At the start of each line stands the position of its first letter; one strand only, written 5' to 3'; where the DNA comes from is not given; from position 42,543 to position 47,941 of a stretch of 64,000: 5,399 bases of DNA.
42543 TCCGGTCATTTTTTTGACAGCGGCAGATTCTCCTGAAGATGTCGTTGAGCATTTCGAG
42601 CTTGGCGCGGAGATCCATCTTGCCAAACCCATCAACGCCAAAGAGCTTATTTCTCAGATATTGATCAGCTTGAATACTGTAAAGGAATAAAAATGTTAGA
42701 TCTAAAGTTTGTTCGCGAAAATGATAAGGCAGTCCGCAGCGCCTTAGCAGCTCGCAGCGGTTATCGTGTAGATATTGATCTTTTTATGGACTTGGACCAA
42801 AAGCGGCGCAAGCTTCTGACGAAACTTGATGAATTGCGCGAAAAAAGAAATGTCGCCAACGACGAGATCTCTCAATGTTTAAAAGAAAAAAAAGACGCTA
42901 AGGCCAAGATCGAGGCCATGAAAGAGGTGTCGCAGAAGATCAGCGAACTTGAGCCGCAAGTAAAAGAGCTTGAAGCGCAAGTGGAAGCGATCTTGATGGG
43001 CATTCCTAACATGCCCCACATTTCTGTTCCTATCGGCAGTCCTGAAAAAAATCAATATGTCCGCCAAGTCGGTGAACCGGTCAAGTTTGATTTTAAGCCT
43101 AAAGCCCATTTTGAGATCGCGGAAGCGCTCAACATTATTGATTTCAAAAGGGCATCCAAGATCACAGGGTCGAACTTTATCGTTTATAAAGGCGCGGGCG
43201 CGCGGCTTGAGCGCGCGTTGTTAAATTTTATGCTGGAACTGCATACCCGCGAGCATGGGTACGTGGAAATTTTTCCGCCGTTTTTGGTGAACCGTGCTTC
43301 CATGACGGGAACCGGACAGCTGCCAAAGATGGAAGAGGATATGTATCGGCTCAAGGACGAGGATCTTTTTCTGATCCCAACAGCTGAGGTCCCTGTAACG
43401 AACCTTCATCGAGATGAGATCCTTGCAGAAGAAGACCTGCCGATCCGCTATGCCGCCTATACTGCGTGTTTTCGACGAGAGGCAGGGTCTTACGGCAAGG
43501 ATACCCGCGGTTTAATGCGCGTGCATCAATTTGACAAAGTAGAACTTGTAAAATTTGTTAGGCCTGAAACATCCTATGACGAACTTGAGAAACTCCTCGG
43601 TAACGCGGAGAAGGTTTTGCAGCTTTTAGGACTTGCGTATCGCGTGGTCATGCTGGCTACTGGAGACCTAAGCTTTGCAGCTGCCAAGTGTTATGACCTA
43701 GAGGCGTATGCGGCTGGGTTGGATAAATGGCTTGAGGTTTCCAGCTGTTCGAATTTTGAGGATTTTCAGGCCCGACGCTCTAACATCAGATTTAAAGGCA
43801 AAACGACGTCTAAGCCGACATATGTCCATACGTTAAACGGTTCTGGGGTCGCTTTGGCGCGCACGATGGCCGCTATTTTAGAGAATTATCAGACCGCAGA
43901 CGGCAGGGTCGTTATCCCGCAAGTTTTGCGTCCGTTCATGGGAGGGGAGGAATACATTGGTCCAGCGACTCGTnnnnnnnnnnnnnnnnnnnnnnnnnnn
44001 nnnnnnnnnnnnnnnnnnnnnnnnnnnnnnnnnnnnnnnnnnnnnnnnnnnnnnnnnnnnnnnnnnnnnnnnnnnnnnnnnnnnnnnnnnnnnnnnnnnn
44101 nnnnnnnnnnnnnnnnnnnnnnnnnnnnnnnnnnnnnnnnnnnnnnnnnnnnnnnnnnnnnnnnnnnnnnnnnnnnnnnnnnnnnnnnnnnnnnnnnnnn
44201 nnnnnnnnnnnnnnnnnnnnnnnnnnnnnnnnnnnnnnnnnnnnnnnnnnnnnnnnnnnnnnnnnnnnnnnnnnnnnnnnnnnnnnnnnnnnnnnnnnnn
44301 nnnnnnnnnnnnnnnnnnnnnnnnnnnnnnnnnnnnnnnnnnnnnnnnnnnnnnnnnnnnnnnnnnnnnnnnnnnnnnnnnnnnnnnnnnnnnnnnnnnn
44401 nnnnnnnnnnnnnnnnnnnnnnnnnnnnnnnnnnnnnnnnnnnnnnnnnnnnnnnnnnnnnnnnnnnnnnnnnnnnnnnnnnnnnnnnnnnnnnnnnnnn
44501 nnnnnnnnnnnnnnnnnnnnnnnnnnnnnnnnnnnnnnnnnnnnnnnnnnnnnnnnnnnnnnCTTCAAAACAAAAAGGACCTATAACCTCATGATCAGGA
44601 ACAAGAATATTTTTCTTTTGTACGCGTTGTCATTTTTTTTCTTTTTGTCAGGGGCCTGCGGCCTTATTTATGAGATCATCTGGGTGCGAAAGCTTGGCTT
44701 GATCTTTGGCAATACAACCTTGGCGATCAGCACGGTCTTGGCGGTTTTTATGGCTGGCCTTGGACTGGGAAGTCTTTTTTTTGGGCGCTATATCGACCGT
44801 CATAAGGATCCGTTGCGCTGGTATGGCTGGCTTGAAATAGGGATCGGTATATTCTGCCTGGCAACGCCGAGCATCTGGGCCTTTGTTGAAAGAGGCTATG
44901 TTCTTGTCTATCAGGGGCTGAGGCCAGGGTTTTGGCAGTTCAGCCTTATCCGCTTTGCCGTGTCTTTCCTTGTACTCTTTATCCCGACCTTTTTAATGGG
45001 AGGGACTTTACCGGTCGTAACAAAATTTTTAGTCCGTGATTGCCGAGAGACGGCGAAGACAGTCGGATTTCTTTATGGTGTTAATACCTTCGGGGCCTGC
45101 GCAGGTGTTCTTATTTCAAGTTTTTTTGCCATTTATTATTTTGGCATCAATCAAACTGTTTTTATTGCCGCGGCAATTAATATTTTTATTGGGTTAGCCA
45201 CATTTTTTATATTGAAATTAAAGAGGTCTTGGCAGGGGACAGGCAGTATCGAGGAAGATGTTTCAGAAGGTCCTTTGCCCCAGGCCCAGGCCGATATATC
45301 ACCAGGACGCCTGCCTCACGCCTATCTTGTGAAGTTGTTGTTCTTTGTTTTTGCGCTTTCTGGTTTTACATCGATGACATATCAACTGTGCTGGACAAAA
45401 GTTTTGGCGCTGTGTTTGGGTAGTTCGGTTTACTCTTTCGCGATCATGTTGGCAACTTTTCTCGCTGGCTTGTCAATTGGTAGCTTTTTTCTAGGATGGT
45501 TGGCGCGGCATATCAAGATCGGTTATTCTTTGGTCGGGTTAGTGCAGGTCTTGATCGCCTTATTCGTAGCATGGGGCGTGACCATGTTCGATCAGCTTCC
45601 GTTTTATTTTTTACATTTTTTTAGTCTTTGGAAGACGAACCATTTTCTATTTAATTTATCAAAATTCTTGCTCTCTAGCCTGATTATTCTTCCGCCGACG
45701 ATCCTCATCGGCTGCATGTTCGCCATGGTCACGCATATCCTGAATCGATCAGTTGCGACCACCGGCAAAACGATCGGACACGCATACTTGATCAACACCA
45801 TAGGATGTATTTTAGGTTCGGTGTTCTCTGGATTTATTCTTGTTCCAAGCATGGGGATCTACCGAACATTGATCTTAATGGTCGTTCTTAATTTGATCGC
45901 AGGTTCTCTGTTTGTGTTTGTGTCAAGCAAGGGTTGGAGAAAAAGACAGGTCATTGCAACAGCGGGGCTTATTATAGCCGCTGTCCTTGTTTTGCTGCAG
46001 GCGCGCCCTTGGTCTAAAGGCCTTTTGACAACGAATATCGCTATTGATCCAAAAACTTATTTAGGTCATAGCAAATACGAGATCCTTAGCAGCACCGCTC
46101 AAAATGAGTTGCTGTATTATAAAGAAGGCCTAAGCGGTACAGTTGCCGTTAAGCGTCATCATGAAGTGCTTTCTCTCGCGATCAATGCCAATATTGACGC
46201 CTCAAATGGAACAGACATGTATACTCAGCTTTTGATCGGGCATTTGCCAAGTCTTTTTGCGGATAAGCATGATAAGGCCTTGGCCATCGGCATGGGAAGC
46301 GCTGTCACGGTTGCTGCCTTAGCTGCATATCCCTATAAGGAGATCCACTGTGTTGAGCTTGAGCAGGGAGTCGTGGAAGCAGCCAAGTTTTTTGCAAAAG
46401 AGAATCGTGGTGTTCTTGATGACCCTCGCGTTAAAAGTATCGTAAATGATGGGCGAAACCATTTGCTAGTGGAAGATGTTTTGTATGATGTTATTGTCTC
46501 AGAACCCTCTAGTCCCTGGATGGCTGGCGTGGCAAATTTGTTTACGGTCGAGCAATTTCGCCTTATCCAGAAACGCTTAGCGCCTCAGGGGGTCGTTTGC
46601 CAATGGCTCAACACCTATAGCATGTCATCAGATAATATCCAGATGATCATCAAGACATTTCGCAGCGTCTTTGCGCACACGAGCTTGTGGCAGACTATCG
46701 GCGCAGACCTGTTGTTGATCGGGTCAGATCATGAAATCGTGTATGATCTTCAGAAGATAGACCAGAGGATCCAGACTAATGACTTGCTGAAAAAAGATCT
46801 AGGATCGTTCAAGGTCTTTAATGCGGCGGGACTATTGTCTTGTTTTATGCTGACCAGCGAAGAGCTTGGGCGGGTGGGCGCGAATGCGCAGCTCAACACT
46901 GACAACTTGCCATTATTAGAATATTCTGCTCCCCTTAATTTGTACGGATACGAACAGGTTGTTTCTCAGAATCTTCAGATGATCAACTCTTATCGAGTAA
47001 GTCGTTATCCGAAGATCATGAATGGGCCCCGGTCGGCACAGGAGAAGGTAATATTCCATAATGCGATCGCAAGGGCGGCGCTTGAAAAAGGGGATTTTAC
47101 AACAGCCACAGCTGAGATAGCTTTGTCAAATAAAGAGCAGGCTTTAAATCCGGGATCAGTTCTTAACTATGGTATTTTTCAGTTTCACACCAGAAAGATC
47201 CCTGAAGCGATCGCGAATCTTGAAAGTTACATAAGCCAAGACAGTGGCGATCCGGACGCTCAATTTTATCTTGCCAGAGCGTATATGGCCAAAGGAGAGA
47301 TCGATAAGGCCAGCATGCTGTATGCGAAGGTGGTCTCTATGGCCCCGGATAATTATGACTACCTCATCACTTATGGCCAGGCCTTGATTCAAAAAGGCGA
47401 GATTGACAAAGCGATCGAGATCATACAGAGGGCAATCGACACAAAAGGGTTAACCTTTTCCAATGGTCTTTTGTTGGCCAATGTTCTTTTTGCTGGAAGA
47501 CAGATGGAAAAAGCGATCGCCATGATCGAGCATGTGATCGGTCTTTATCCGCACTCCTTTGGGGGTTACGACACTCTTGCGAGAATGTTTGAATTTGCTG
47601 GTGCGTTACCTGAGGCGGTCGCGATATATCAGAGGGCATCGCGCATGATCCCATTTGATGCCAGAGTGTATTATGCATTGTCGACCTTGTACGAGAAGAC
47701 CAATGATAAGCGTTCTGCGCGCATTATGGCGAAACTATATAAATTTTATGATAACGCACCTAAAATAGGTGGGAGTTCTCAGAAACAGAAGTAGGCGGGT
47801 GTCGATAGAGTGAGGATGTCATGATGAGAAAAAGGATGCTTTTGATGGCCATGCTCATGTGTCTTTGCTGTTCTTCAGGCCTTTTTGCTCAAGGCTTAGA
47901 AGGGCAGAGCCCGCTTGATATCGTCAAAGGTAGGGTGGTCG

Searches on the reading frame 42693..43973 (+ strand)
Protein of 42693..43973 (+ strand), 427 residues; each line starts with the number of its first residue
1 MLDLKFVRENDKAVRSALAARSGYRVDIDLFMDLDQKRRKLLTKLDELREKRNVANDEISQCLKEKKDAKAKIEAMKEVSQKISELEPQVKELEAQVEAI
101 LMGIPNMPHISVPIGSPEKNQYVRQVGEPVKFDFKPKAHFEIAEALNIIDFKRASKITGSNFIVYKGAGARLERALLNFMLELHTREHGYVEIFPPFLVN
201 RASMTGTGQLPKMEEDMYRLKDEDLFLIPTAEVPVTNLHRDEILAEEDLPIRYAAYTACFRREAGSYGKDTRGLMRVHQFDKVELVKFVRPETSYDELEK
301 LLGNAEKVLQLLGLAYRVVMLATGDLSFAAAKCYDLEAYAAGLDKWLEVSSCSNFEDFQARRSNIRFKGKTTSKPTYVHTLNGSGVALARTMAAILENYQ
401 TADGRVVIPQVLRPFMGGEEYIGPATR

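Call 80: list_cluster_members(proteins=[window:42693-43973:+, window:29731-37569:+, window:37569-37871:+])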
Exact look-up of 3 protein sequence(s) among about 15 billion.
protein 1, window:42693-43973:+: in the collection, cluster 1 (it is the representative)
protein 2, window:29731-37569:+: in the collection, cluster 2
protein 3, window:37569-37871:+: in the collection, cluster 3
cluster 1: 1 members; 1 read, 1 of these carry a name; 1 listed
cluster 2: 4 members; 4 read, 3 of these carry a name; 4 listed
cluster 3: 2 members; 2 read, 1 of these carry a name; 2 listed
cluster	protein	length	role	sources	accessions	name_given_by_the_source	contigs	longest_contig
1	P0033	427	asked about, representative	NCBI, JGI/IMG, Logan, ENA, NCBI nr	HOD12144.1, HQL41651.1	MAG TPA: serine--tRNA ligase [Candidatus Omnitrophota bacterium] | serine--tRNA ligase [Candidatus Omnitrophota bacterium]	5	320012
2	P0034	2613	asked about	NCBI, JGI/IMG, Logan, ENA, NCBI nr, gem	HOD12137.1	MAG TPA: SpvB/TcaC N-terminal domain-containing protein [Candidatus Omnitrophota ... | SpvB/TcaC N-terminal domain-containing protein [Candidatus Omnitrophota bacterium]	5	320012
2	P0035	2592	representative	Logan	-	-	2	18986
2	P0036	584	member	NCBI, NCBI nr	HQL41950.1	MAG TPA: hypothetical protein PLO93_06640, partial [Candidatus Omnitrophota bacterium] | hypothetical protein [Candidatus Omnitrophota bacterium]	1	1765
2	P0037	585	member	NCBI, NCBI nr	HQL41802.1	MAG TPA: toxin TcdB middle/N-terminal domain-containing protein, partial [Candidatus ... | toxin TcdB middle/N-terminal domain-containing protein [Candidatus Omnitrophota bacterium]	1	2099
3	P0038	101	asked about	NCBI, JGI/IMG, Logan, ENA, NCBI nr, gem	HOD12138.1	MAG TPA: hypothetical protein PKO44_03475 [Candidatus Omnitrophota bacterium] | hypothetical protein [Candidatus Omnitrophota bacterium]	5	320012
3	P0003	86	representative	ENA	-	-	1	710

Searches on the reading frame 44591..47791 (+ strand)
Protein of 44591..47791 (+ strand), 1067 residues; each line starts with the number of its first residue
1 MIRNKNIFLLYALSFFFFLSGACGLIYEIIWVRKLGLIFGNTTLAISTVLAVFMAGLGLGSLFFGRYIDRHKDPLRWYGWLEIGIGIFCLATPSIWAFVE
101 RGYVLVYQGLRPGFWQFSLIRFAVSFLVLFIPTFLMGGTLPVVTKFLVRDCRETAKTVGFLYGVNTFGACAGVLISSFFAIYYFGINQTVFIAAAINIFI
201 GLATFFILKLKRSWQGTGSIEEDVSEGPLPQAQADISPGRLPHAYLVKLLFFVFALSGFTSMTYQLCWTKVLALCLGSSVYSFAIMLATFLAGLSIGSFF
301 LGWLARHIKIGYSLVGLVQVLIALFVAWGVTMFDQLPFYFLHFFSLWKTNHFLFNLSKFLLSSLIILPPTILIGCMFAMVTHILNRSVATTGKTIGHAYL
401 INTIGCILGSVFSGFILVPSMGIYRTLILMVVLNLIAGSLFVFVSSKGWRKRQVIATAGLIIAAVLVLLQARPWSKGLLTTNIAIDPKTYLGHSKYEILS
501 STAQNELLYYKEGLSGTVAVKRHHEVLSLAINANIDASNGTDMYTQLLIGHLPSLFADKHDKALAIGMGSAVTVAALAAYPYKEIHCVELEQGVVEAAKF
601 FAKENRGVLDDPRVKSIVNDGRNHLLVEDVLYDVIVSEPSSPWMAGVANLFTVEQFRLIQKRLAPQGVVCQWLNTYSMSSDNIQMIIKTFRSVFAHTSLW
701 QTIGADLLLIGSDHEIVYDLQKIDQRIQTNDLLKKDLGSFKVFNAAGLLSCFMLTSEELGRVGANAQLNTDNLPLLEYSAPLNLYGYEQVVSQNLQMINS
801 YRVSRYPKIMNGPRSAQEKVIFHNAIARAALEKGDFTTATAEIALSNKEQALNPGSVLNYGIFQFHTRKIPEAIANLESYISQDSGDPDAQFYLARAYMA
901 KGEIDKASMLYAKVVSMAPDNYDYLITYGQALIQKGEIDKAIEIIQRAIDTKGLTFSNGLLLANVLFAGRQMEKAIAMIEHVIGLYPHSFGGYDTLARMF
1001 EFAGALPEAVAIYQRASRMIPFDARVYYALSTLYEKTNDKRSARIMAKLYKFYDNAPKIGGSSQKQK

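Call 69: search_protein_families(library=pfam, proteins=[window:44591-47791:+], max_evalue=0.001)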
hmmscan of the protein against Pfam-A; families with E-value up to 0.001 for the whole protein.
window:44591-47791:+ (1067 aa): 21 families
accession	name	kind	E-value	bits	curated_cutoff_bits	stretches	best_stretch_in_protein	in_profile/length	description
PF14559.12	TPR_19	-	4.1e-18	65.9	25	2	870-907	7-44/68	Tetratricopeptide repeat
PF01564.23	Spermine_synth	-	1.2e-16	61.2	22.9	1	547-699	6-158/186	Spermine/spermidine synthase domain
PF13428.12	TPR_14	-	9.7e-13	47.9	23.5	1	888-930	1-43/44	Tetratricopeptide repeat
PF13432.12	TPR_16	-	1.8e-12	47.9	32.7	1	894-950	3-59/65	Tetratricopeptide repeat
PF13181.12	TPR_8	-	1.2e-11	44.2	25.7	0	923-950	2-29/34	Tetratricopeptide repeat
PF07719.23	TPR_2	-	2.8e-11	43.1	27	0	888-921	1-34/34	Tetratricopeptide repeat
PF13431.12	TPR_17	-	8.5e-11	41.7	24.4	0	910-943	1-34/34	Tetratricopeptide repeat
PF12895.13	ANAPC3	-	1e-09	39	27.2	1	902-981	3-81/82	Anaphase-promoting complex, cyclosome, subunit 3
PF13424.12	TPR_12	-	4.2e-09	36.9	30.1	0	893-950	8-73/77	Tetratricopeptide repeat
PF25064.1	ARM_TT21_5th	-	1.1e-07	32.5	27.8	0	890-950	3-63/117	TT21 fifth ARM repeats domain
PF13174.12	TPR_6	-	1.6e-07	32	26.3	0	889-920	1-32/33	Tetratricopeptide repeat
PF07690.21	MFS_1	-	2.4e-07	30.5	33.4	1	27-344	15-301/347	Major Facilitator Superfamily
PF13371.12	TPR_9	-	4.2e-07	30.3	35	0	855-891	30-66/73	Tetratricopeptide repeat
PF00515.34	TPR_1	-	6.2e-07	29.4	27.8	0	889-921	2-34/34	Tetratricopeptide repeat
PF23914.1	TPR_CcmH_CycH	-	9.1e-07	29.3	42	1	881-986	43-151/158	Cytochrome c-type biogenesis protein H TPR domain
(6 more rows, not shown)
